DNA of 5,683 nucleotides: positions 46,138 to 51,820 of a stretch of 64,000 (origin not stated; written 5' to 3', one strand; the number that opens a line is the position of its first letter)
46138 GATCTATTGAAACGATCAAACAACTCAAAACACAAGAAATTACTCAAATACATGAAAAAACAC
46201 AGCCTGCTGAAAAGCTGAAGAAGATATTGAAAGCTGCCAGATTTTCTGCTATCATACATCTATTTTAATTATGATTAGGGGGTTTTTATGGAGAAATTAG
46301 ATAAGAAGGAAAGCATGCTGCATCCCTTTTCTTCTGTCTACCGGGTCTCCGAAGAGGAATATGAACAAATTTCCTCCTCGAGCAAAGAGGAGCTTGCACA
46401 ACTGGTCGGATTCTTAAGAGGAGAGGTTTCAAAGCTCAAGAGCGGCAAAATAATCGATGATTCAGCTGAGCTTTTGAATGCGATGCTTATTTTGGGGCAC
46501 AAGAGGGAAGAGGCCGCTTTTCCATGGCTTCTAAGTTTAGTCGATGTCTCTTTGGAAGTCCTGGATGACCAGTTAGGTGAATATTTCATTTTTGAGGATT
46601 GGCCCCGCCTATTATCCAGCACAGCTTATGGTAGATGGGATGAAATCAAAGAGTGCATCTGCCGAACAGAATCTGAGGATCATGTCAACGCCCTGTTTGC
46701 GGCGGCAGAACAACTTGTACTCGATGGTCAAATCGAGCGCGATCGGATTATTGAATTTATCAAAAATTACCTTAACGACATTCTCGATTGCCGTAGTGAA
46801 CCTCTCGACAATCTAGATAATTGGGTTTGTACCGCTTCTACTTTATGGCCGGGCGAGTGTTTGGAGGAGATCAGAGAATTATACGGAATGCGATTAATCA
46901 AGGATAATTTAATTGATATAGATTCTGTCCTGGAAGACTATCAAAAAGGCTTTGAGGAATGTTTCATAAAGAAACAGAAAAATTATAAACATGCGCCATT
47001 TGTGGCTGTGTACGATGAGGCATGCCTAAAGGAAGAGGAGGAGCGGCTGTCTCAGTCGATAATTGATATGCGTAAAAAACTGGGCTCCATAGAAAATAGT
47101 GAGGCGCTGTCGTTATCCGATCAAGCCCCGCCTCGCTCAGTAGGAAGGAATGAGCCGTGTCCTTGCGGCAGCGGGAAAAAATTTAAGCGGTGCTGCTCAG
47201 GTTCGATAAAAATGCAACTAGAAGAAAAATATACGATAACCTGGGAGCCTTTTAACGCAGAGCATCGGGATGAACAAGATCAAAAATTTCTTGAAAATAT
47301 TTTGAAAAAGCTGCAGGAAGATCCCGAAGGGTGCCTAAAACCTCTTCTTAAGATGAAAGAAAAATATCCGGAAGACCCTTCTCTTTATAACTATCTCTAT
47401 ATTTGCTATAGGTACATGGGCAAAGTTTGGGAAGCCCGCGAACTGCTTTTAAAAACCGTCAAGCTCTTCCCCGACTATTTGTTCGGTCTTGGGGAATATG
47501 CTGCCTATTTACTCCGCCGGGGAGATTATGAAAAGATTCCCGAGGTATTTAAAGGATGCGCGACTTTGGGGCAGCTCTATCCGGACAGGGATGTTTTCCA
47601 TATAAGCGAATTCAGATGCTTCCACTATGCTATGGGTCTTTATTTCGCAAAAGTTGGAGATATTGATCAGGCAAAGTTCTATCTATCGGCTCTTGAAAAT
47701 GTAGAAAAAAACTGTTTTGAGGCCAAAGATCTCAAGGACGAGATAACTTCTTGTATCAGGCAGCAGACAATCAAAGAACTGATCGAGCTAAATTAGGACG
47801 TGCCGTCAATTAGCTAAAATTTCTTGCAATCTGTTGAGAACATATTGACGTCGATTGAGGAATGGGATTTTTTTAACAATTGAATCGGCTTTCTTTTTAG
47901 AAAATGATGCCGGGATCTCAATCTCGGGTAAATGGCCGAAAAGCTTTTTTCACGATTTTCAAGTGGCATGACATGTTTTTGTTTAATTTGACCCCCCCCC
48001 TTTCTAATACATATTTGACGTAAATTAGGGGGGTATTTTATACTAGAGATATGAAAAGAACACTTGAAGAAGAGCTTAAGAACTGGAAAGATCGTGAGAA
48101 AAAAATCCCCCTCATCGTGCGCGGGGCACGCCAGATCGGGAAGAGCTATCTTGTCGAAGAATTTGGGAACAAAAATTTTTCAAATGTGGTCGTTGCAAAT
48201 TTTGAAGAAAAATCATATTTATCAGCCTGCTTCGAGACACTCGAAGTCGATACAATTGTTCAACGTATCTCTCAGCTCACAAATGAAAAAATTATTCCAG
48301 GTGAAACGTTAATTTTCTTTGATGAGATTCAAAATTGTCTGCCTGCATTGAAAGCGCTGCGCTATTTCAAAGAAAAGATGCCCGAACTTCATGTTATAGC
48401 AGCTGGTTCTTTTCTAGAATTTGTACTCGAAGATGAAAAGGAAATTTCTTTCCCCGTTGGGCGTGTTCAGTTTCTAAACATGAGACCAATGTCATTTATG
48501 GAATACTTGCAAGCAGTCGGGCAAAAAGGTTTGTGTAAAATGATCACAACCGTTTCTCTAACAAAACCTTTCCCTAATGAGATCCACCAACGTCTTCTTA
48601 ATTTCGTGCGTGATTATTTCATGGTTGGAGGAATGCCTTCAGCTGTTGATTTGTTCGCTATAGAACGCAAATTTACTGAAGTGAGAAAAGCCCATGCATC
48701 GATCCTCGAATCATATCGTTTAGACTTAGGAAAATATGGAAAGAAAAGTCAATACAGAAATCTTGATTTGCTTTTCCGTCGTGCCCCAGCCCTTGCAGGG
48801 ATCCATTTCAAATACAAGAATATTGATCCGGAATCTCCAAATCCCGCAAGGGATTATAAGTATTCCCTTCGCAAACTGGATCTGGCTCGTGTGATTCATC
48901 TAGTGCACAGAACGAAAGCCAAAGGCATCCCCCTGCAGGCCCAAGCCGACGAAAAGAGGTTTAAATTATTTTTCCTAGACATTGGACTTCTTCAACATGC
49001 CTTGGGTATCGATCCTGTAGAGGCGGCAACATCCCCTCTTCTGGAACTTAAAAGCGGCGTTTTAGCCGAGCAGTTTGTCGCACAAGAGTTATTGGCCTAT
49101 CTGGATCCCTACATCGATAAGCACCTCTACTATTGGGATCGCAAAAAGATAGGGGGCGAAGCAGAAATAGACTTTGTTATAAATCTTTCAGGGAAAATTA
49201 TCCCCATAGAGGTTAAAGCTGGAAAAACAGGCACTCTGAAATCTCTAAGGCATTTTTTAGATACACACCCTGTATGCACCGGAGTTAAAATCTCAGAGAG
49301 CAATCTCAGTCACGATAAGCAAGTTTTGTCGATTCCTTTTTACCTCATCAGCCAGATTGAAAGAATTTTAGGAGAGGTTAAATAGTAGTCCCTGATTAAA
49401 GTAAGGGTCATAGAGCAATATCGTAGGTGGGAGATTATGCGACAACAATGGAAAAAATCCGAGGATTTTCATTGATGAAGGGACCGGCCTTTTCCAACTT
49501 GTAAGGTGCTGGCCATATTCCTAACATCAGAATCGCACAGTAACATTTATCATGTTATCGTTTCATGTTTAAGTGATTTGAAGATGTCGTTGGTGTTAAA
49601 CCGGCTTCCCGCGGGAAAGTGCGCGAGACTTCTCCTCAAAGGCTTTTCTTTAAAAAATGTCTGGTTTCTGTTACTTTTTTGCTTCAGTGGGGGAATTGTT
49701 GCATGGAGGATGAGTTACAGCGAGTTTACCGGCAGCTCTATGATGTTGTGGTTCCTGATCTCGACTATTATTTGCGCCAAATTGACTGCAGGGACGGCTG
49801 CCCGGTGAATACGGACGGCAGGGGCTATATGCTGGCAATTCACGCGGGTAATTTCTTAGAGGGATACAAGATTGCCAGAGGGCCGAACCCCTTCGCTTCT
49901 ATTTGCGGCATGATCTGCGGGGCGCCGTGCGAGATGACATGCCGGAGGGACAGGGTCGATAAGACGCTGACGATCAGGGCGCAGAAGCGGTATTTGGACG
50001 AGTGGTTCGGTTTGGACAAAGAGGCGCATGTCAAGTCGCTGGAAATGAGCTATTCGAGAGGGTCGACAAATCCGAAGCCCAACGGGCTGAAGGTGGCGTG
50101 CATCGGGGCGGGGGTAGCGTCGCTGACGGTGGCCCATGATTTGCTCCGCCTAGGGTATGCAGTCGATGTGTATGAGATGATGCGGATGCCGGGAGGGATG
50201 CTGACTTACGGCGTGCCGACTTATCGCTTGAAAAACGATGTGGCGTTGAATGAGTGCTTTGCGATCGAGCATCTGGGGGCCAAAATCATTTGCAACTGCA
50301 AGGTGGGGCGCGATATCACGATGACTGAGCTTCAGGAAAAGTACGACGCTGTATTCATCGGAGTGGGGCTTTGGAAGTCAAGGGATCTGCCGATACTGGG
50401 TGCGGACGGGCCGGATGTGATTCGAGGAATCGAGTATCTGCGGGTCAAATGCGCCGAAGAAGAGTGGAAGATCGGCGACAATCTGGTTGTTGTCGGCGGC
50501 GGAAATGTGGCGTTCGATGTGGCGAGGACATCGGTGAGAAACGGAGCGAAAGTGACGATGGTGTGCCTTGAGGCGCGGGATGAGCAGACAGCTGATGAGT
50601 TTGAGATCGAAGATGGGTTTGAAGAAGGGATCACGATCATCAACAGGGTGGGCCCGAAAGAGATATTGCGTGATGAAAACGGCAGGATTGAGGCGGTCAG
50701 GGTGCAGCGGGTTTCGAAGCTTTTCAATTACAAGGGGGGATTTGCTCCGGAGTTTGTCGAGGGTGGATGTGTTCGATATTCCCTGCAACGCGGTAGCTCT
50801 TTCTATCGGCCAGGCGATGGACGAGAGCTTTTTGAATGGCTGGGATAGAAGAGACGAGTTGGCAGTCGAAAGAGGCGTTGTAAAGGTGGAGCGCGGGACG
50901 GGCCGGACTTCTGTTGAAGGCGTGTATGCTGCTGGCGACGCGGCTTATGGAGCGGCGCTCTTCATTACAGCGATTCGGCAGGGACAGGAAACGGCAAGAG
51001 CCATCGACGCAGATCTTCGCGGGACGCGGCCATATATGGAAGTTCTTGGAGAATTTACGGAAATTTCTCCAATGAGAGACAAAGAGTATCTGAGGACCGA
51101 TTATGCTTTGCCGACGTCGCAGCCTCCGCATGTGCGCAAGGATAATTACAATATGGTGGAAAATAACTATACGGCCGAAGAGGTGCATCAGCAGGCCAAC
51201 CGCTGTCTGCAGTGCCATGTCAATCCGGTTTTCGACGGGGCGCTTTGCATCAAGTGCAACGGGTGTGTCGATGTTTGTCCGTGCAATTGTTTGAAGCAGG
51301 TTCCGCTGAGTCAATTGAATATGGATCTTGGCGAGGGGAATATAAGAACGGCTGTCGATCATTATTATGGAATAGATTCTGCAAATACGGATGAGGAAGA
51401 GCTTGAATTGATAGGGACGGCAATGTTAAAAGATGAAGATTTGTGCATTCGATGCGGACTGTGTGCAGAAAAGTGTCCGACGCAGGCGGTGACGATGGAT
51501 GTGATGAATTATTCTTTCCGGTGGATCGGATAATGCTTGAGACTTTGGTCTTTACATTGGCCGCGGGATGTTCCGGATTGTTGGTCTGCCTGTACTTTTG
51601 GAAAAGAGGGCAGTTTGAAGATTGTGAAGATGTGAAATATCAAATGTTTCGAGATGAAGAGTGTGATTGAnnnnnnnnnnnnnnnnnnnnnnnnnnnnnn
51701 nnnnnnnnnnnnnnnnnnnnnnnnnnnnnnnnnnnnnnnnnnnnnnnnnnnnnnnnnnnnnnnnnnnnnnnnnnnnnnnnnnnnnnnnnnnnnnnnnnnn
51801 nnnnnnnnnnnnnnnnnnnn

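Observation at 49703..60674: An 11-kb co-directional respiratory cluster joins a GltD-like NAD(P)H flavoprotein-ferredoxin, a Rieske/cytochrome b module, multihaem cytochromes c and a cbb3-type oxidase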

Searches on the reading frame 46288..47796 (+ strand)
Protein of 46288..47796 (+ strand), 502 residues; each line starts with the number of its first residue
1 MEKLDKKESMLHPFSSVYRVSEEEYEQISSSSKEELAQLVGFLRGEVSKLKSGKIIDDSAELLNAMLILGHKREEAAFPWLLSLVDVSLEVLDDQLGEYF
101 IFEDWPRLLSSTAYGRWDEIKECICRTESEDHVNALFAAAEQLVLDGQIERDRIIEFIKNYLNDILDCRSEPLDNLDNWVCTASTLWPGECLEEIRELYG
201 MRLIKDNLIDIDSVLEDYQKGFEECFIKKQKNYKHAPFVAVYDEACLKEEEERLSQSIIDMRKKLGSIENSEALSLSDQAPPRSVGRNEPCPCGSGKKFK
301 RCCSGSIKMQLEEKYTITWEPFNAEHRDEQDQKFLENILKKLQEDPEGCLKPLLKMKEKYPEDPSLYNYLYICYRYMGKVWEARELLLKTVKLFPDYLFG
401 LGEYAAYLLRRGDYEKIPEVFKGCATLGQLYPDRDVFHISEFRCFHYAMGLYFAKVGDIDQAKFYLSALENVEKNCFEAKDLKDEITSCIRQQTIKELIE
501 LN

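Call 6: search_protein_families(library=pfam, proteins=[window:46288-47796:+], max_evalue=0.01)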
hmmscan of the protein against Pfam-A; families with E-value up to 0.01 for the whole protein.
window:46288-47796:+ (502 aa): 3 families
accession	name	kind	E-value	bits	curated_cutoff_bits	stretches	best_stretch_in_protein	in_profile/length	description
PF06685.17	DUF1186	-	8.3e-14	52.2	22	1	26-235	23-230/247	Protein of unknown function (DUF1186)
PF02810.21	SEC-C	-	1.2e-08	35.1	20.4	1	287-303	1-17/19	SEC-C motif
PF13431.12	TPR_17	-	0.00052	20.5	24.4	0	386-416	1-31/34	Tetratricopeptide repeat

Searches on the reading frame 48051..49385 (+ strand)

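Call 6: search_protein_families(library=pfam, proteins=[window:48051-49385:+], max_evalue=0.01)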
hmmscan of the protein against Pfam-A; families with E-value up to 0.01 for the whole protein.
window:48051-49385:+ (444 aa): 3 families
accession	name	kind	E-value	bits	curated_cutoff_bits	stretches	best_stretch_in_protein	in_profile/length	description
PF13635.12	DUF4143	-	1.4e-28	100.1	28.1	1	225-391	3-160/160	Domain of unknown function (DUF4143)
PF13173.12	AAA_14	-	3.5e-23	82.4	27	1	20-153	4-129/129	AAA domain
PF08378.17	NERD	-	0.00082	20.3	22.1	1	336-391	2-57/111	Nuclease-related domain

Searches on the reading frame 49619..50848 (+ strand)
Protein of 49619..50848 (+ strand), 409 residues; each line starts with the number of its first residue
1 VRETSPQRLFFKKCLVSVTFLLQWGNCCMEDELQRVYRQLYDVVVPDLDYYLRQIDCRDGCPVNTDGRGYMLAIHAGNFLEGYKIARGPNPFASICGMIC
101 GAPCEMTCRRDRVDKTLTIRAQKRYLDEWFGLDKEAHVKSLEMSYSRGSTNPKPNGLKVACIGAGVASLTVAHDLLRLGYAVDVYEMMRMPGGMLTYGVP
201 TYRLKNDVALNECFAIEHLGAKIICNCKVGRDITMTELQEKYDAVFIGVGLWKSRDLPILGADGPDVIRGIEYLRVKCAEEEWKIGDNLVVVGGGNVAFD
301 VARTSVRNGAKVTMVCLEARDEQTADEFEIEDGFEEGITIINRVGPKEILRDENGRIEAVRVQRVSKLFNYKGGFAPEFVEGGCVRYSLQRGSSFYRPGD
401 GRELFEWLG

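Call 5: search_protein_families(library=pfam, proteins=[window:49619-50848:+], max_evalue=0.01)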
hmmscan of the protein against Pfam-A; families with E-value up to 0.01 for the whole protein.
window:49619-50848:+ (409 aa): 9 families
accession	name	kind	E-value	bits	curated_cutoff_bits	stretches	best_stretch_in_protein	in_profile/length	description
PF07992.20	Pyr_redox_2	-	6.6e-13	49.2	26.1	1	158-357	2-216/291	Pyridine nucleotide-disulphide oxidoreductase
PF14691.11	Fer4_20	-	3.9e-11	43.2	25.8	1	56-130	31-108/113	Dihydroprymidine dehydrogenase domain II, 4Fe-4S cluster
PF00070.33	Pyr_redox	-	4e-09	37.3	22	1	289-363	2-80/82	Pyridine nucleotide-disulphide oxidoreductase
PF13738.12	Pyr_redox_3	-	1.3e-06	28.4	30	1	270-323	145-201/305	Pyridine nucleotide-disulphide oxidoreductase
PF13241.12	NAD_binding_7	-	2.4e-05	25.3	22.1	1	287-323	8-43/104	Putative NAD(P)-binding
PF13450.12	NAD_binding_8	-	2.6e-05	24.8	21.9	1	162-196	2-36/68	NAD(P)-binding Rossmann-like domain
PF01262.27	AlaDh_PNT_C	-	0.00019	21.4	23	0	289-327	31-69/214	Alanine dehydrogenase/PNT, C-terminal domain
PF01266.30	DAO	-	0.00029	20.9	27.9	0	159-192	2-35/353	FAD dependent oxidoreductase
PF05834.18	Lycopene_cycl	-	0.0068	16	23.4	0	289-323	2-36/380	Lycopene cyclase protein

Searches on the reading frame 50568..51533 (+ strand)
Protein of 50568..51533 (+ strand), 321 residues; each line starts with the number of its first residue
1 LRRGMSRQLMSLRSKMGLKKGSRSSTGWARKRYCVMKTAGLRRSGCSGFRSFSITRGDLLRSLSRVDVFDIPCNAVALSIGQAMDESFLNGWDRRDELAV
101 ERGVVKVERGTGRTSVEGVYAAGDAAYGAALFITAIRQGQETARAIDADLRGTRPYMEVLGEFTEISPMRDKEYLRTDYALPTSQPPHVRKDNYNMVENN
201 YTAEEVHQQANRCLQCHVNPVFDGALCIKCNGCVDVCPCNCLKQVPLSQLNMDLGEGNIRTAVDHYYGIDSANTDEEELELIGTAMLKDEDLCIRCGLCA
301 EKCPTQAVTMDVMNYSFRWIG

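Call 5: search_protein_families(library=pfam, proteins=[window:50568-51533:+], max_evalue=0.01)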
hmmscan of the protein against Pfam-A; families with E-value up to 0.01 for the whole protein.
window:50568-51533:+ (321 aa): 12 families
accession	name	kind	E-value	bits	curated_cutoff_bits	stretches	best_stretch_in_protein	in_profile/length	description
PF00037.32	Fer4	-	4.4e-10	39.4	21.1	1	288-308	3-23/24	4Fe-4S binding domain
PF13237.11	Fer4_10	-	7.4e-09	35.8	25.5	2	286-309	2-27/53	4Fe-4S dicluster domain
PF13484.11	Fer4_16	-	1.7e-07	32.3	30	2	293-311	2-20/66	4Fe-4S double cluster binding domain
PF12838.12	Fer4_7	-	2.8e-07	31.3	27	2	227-307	2-52/52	4Fe-4S dicluster domain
PF12837.12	Fer4_6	-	3.5e-07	30.3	25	1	289-307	5-23/24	4Fe-4S binding domain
PF12797.12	Fer4_2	-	1.9e-06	27.9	24.5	1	285-305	2-22/22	4Fe-4S binding domain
PF07992.20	Pyr_redox_2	-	6.1e-06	26.3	26.1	1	70-139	225-291/291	Pyridine nucleotide-disulphide oxidoreductase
PF13187.11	Fer4_9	-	0.00033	21.1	27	1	227-307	2-51/52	4Fe-4S dicluster domain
PF14697.11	Fer4_21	-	0.0014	19.2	35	1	289-310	37-59/59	4Fe-4S dicluster domain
PF12800.12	Fer4_4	-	0.0018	19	24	0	291-305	2-16/17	4Fe-4S binding domain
PF13183.11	Fer4_8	-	0.0043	18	27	0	292-308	4-20/68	4Fe-4S dicluster domain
PF13534.11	Fer4_17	-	0.0053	17.7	22.2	0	227-306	2-59/61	4Fe-4S dicluster domain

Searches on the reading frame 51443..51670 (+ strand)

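Call 5: search_protein_families(library=pfam, proteins=[window:51443-51670:+], max_evalue=0.01)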
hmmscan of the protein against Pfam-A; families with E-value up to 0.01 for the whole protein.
window:51443-51670:+ (75 aa): 1 family
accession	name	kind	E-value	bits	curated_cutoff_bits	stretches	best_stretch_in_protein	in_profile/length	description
PF03597.20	FixS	-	0.0015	18.6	23.1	1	37-72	9-44/44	Cytochrome oxidase maturation protein cbb3-type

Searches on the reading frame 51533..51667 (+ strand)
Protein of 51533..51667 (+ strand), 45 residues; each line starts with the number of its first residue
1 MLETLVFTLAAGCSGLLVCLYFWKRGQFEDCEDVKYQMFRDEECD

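Call 48: search_protein_families(library=pfam, proteins=[window:51533-51667:+], max_evalue=10)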
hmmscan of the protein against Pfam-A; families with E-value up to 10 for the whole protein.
seq(45 aa): 2 families
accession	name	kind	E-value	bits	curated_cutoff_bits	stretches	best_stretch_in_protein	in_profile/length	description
PF03597.20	FixS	-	0.00048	20.2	23.1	1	8-42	10-44/44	Cytochrome oxidase maturation protein cbb3-type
PF24613.1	EGF_Hmr-1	-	0.048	13.9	27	1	12-35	10-32/45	Cadherin-related hmr-1, EGF domain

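Call 77: search_protein_families(library=ncbifam, proteins=[window:51533-51667:+], max_evalue=1)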
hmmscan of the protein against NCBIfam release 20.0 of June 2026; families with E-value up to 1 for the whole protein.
seq(45 aa): 0 families
